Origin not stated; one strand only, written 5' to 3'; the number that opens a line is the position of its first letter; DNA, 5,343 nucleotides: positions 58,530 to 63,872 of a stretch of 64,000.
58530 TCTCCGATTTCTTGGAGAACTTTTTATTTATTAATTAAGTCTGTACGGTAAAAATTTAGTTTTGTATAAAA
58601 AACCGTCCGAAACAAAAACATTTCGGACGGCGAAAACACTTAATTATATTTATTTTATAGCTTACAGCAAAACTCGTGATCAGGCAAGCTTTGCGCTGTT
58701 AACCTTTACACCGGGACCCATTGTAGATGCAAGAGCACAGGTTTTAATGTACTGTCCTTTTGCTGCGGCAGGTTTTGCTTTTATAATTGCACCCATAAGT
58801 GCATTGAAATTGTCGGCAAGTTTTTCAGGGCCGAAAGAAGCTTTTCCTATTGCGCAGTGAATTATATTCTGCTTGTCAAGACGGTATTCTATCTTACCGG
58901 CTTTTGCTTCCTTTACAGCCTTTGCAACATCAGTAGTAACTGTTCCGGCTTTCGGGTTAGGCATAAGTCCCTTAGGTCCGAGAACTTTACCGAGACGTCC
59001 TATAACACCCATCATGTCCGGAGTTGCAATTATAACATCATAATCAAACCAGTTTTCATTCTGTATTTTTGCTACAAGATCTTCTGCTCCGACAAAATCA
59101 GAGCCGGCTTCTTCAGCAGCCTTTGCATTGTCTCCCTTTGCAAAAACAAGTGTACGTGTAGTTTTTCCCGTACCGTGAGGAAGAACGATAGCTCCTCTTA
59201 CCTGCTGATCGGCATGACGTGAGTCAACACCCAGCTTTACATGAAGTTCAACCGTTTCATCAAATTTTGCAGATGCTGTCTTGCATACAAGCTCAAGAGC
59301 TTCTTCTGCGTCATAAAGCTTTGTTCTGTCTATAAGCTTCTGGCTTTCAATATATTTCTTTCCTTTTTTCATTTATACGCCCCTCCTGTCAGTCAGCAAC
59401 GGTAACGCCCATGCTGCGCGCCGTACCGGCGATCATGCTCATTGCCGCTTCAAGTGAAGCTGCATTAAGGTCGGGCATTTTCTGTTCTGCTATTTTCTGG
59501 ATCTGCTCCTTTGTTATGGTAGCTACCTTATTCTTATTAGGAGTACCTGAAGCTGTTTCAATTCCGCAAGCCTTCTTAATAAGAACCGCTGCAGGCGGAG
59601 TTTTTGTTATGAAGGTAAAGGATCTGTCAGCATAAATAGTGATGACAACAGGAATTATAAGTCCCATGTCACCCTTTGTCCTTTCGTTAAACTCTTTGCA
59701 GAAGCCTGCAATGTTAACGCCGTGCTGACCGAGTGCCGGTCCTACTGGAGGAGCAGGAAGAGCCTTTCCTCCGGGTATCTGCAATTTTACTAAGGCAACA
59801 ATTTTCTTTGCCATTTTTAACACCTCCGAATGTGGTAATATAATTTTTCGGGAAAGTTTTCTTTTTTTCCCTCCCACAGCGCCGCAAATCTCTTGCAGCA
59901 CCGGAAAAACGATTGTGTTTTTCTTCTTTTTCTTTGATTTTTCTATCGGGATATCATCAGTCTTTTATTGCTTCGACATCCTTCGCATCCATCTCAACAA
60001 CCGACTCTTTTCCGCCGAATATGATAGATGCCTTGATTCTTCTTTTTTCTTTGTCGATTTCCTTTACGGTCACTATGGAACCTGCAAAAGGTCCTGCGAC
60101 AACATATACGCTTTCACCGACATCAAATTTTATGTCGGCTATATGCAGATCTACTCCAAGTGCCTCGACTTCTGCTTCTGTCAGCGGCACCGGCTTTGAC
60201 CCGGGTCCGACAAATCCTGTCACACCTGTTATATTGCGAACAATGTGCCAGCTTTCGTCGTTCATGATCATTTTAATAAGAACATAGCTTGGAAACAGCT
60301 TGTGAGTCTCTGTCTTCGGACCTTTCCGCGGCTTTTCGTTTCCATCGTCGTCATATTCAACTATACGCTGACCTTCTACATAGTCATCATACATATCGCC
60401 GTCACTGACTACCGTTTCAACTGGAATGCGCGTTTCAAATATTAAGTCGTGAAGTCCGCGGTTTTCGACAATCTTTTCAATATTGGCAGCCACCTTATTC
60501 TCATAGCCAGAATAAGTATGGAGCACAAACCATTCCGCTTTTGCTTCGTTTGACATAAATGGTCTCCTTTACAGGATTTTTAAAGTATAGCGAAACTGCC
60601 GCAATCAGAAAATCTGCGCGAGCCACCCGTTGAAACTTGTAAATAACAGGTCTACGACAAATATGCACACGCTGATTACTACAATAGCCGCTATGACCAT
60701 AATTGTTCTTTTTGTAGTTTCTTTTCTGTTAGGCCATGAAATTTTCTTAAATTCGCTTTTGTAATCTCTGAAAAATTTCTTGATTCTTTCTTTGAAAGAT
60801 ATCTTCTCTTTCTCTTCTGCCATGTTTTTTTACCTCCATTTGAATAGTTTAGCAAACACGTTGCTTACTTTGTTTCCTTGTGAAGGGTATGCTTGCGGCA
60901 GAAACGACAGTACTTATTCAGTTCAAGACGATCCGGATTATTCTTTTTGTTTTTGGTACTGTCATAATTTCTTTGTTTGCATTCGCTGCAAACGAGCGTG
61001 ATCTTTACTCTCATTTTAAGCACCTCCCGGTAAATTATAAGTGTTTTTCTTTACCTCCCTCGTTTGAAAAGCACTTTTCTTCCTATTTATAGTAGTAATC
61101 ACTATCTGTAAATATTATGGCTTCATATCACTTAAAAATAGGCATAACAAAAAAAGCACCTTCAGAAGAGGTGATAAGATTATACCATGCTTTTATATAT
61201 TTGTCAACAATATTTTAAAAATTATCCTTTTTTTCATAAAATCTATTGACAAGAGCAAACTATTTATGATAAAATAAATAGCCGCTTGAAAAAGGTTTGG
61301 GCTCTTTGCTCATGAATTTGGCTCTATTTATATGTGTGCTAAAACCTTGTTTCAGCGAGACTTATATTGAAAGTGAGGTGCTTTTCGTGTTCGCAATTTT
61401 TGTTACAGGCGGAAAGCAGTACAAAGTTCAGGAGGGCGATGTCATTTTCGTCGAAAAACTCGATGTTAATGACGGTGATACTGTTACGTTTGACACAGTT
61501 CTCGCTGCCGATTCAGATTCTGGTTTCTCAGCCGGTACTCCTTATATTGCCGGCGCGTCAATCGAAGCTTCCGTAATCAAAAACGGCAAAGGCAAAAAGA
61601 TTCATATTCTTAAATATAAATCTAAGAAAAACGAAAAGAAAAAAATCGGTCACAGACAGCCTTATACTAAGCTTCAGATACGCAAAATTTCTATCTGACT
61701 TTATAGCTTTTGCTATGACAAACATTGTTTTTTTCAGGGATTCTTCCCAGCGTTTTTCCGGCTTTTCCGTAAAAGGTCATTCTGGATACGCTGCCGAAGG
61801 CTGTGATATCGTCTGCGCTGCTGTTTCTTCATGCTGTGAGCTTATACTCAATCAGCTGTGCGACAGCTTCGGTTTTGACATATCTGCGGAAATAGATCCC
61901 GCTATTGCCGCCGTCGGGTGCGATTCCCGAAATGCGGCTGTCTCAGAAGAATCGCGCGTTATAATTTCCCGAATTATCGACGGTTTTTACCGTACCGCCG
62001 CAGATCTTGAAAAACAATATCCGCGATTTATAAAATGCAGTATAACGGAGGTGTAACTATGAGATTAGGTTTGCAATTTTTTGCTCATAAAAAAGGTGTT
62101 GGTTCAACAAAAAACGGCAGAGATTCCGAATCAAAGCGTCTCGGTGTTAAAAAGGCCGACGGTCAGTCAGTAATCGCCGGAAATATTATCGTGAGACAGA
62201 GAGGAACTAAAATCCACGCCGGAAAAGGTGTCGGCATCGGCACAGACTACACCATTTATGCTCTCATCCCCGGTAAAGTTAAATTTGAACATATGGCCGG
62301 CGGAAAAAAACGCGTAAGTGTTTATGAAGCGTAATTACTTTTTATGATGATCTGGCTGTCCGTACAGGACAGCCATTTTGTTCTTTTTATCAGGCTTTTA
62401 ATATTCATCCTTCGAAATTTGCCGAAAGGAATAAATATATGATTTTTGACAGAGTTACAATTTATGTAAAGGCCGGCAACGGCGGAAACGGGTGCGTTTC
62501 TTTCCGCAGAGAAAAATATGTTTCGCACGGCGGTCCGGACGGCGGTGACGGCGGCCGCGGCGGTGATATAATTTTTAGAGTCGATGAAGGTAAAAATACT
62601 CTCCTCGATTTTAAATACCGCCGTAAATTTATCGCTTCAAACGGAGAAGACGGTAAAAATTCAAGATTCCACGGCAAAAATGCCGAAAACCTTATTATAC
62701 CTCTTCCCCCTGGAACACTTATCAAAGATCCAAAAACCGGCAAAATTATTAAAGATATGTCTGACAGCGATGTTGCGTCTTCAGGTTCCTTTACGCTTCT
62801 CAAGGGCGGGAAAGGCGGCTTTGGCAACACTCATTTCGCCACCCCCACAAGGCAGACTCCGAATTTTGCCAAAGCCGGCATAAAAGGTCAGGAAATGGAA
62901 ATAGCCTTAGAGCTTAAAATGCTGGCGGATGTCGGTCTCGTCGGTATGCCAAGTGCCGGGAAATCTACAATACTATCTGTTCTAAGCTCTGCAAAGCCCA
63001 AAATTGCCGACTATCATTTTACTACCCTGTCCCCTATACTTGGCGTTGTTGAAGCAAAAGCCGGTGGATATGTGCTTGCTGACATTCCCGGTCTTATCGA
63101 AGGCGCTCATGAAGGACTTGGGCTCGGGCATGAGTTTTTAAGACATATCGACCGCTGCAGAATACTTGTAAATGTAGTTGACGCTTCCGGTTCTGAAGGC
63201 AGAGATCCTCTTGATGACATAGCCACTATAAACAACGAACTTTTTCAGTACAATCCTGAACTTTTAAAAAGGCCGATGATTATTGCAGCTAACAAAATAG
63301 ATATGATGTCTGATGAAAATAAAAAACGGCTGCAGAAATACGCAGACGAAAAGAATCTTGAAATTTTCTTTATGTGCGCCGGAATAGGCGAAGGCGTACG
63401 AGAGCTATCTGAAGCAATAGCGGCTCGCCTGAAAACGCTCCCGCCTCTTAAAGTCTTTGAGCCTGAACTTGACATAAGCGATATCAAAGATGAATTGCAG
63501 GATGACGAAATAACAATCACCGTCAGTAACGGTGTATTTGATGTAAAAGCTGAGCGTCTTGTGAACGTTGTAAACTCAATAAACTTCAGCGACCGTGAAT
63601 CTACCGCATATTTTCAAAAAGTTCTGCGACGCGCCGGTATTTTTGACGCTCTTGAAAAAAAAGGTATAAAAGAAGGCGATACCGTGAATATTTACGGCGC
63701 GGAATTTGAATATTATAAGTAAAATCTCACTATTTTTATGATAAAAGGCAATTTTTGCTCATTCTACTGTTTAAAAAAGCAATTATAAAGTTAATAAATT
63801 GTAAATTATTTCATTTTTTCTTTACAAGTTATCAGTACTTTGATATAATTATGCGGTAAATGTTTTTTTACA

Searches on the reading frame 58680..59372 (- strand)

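Call 83: search_protein_families(library=pfam, proteins=[window:58680-59372:-], max_evalue=0.00001)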
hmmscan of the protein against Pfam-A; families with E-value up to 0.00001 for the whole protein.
window:58680-59372:- (230 aa): 1 family
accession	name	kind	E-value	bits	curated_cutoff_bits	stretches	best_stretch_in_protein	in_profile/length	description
PF00687.26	Ribosomal_L1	-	2.2e-73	246.5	32.2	1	31-220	3-198/198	Ribosomal protein L1p/L10e family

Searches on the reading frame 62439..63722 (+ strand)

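Call 83: search_protein_families(library=pfam, proteins=[window:62439-63722:+], max_evalue=0.00001)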
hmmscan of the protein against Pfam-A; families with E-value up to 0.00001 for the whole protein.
window:62439-63722:+ (427 aa): 4 families
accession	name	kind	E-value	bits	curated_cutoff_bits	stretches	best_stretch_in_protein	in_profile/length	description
PF01018.28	GTP1_OBG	-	1.9e-58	196.9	27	1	4-161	2-155/155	GTP1/OBG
PF01926.29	MMR_HSR1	-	2.4e-23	82.8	21.9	1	164-286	1-113/113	50S ribosome-binding GTPase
PF09269.16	DUF1967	-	3e-23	82.1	27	1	360-425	3-70/70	Domain of unknown function (DUF1967)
PF02421.24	FeoB_N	-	2.1e-08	34.3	27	1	165-327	3-156/156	Ferrous iron transport protein B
